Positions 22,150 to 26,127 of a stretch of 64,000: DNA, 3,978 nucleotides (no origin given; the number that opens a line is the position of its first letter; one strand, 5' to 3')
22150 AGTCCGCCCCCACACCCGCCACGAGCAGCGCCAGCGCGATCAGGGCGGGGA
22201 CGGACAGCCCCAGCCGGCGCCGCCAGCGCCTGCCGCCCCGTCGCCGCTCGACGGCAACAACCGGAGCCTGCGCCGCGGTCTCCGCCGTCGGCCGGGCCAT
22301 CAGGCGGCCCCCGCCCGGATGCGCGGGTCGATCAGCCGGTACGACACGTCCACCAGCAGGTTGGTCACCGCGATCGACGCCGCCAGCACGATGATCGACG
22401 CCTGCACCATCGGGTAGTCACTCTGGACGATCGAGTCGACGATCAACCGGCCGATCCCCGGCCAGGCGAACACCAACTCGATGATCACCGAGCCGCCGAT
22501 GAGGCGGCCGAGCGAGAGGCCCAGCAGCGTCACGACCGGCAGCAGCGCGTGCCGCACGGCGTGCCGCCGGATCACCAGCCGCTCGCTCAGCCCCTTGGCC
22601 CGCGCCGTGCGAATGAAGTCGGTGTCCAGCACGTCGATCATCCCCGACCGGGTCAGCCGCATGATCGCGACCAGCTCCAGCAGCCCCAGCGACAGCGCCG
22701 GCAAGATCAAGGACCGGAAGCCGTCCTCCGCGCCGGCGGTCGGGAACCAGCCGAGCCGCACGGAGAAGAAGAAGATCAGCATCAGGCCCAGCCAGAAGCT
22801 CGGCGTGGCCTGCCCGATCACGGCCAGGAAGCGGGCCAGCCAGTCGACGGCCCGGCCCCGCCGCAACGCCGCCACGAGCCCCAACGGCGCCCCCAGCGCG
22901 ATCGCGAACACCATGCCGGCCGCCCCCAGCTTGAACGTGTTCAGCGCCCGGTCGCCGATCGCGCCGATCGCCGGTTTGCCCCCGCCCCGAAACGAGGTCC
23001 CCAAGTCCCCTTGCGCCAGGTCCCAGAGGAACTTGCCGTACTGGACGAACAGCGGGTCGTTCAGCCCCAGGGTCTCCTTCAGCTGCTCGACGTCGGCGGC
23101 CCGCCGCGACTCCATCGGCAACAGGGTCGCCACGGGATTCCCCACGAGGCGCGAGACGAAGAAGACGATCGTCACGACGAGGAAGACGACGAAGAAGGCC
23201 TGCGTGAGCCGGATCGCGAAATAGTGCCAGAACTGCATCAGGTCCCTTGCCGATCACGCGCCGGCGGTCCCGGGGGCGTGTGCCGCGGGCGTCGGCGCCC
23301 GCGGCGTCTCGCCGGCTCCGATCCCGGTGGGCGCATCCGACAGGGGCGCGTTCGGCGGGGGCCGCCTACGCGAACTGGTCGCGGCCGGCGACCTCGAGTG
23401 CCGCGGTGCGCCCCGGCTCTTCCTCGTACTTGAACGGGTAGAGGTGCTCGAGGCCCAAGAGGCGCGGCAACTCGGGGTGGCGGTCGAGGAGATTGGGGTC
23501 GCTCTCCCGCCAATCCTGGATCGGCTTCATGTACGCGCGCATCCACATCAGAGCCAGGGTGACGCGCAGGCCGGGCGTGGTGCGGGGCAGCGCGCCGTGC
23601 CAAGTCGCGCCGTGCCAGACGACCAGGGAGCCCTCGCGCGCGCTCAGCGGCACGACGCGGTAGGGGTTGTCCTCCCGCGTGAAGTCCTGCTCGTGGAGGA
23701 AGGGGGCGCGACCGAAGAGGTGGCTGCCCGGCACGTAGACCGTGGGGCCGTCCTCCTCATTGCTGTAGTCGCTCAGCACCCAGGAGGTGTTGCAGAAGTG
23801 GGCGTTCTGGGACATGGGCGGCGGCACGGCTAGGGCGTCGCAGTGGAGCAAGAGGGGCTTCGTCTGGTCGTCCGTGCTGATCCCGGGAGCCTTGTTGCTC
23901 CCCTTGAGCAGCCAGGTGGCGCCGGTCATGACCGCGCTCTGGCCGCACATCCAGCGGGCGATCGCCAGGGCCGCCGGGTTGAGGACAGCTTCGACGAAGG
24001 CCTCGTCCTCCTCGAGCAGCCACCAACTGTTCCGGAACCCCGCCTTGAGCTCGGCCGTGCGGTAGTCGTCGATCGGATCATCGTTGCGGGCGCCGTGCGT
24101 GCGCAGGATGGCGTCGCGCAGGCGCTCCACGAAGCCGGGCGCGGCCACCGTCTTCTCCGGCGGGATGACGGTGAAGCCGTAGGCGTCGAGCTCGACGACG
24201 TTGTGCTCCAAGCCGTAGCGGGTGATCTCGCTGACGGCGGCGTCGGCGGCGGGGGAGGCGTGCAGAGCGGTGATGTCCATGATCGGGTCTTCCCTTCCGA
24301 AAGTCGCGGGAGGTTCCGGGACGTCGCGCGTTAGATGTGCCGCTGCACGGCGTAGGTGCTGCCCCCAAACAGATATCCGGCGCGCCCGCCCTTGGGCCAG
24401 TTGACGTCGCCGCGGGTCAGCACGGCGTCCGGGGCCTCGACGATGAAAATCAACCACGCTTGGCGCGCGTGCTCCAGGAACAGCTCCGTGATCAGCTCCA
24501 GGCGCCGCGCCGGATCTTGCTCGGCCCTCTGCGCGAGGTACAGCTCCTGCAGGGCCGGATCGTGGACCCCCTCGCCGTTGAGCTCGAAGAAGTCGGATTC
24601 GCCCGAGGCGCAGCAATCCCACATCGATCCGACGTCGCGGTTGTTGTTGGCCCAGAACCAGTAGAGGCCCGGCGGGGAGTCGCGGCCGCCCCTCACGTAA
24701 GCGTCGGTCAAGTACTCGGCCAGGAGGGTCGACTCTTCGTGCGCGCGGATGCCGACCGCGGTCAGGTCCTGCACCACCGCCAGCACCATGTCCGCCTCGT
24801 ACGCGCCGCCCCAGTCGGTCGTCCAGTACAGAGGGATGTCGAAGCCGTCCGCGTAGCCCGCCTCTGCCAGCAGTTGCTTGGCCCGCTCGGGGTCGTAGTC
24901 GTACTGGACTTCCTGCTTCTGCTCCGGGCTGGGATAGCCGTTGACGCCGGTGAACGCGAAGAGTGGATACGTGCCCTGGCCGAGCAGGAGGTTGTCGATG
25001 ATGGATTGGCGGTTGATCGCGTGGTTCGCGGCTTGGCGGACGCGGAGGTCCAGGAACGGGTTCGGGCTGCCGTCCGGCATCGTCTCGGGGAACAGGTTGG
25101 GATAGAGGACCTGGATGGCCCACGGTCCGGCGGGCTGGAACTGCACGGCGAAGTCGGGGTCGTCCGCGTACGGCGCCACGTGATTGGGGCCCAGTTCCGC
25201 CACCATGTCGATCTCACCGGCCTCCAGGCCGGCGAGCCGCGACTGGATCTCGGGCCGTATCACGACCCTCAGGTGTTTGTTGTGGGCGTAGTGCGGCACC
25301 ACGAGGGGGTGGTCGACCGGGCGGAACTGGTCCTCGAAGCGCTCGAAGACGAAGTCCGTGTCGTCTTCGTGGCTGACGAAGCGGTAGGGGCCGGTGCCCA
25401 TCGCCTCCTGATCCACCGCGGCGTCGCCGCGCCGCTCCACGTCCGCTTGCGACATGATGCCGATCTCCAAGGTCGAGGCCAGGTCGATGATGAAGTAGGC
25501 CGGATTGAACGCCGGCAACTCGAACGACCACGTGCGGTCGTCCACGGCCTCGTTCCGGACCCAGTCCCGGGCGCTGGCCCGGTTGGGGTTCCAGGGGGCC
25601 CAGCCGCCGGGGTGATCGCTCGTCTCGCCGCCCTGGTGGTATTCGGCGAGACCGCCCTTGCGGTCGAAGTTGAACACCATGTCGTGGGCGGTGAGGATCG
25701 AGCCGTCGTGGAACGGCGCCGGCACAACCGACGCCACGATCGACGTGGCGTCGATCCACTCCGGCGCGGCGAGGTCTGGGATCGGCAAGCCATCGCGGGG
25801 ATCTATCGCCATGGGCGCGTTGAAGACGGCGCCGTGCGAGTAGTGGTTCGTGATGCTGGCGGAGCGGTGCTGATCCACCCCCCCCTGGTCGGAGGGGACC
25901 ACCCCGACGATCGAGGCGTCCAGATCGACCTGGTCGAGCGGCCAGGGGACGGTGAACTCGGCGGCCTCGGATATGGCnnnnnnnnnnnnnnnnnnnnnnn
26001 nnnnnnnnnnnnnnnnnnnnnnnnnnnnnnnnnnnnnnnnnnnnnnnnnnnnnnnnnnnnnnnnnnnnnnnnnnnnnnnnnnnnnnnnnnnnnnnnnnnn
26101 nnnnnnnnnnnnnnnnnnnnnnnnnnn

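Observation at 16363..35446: Three paralogous family-5 ABC substrate-binding lipoproteins, each with a 250-330 residue poly-Ala/acidic low-complexity stalk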

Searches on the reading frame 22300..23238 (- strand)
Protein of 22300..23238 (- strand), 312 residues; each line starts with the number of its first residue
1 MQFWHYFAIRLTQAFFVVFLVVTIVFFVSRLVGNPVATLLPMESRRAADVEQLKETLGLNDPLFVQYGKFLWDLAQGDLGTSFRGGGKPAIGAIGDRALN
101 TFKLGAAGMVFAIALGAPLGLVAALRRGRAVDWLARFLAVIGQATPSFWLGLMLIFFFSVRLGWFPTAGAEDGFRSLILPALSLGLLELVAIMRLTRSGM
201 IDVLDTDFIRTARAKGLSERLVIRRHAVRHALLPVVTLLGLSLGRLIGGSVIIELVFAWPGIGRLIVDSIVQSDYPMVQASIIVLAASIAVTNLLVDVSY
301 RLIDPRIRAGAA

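Call 10: search_protein_families(library=pfam, proteins=[window:22300-23238:-], max_evalue=0.01)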
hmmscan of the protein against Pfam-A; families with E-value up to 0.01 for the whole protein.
window:22300-23238:- (312 aa): 3 families
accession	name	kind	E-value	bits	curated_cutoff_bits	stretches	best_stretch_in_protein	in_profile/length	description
PF00528.27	BPD_transp_1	-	2.4e-47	161.5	26.4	1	116-308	1-183/184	Binding-protein-dependent transport system inner membrane component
PF19300.4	BPD_transp_1_N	-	3.3e-06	27.7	23.8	1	7-79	5-77/114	Binding-prot-dependent transport system membrane comp, N-term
PF03798.21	TRAM_LAG1_CLN8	-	0.003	18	24.6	0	135-167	119-152/198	TLC domain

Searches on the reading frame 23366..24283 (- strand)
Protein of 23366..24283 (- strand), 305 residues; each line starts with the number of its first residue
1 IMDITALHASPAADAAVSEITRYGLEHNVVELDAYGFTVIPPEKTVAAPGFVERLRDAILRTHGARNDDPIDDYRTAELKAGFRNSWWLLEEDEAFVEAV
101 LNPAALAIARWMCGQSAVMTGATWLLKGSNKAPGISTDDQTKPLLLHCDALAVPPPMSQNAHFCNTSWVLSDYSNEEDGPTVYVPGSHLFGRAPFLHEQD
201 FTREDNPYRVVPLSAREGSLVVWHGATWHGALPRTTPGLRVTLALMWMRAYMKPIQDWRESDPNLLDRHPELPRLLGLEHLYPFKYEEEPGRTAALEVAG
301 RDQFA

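Call 65: search_protein_families(library=pfam, proteins=[window:23366-24283:-], max_evalue=0.001)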
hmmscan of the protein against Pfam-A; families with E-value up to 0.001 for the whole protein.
window:23366-24283:- (305 aa): 1 family
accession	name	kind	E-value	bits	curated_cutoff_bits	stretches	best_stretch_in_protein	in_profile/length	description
PF05721.19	PhyH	-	1.8e-20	74.6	22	1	33-240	2-211/213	Phytanoyl-CoA dioxygenase (PhyH)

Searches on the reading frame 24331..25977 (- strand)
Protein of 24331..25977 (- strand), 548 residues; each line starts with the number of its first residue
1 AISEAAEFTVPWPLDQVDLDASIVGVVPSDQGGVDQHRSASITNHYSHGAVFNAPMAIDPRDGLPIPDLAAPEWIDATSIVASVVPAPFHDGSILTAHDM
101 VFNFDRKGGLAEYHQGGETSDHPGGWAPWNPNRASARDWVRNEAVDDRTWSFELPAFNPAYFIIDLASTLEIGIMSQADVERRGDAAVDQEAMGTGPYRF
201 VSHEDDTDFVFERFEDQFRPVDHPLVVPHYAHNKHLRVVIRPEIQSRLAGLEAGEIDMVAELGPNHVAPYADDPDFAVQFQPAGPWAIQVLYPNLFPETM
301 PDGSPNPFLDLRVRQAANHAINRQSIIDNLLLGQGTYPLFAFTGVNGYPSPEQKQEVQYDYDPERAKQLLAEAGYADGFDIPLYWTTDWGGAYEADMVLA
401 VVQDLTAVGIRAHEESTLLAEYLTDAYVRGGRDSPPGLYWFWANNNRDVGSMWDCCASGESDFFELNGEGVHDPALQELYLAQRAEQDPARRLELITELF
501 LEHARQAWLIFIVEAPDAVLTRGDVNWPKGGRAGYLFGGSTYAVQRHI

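Call 42: search_solved_structures(query=window:24331-25977:-, max_evalue=0.00001)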
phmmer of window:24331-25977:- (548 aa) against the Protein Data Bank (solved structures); distinct sequences matched with E-value up to 0.00001: 29.
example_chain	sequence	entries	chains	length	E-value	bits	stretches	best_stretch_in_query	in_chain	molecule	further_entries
8z1z_F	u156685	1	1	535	2.8e-14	56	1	94-502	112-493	Dipeptide-binding protein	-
1dpp_A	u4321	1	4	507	4.2e-14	55.4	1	94-501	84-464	DIPEPTIDE BINDING PROTEIN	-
8z1y_F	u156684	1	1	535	5.1e-14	55.1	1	94-501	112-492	Dipeptide-binding protein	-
6hlx_A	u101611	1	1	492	7e-14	54.6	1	141-413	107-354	AgaA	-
1dpe_A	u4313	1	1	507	1.1e-13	54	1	94-501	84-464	DIPEPTIDE-BINDING PROTEIN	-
5f1q_A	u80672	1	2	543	2e-13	53.2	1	139-507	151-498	Periplasmic dipeptide transport protein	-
8upi_A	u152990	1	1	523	7.1e-13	51.3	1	87-424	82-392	Peptide ABC transporter substrate-binding protein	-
3tpa_A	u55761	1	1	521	1.8e-12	50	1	95-384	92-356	Heme-binding protein A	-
5yyb_A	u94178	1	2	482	3.7e-12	49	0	306-377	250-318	Putative ABC transporter periplasmic binding protein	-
5z99_A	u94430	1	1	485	3.7e-12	49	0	306-377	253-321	Putative ABC transporter periplasmic binding protein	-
5za4_A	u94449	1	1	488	3.7e-12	49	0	306-377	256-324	Putative ABC transporter periplasmic binding protein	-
1uqw_A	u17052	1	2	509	4.9e-10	42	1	304-445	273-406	PUTATIVE BINDING PROTEIN YLIB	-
3m8u_A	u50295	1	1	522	1.1e-09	40.9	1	187-451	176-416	Heme-binding protein A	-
4zec_A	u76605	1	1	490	2.2e-08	36.5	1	88-385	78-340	ABC transporter, substrate binding protein (Agrocinopines A and B)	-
8cke_A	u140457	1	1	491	2.3e-08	36.5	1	88-385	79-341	ABC transporter substrate-binding protein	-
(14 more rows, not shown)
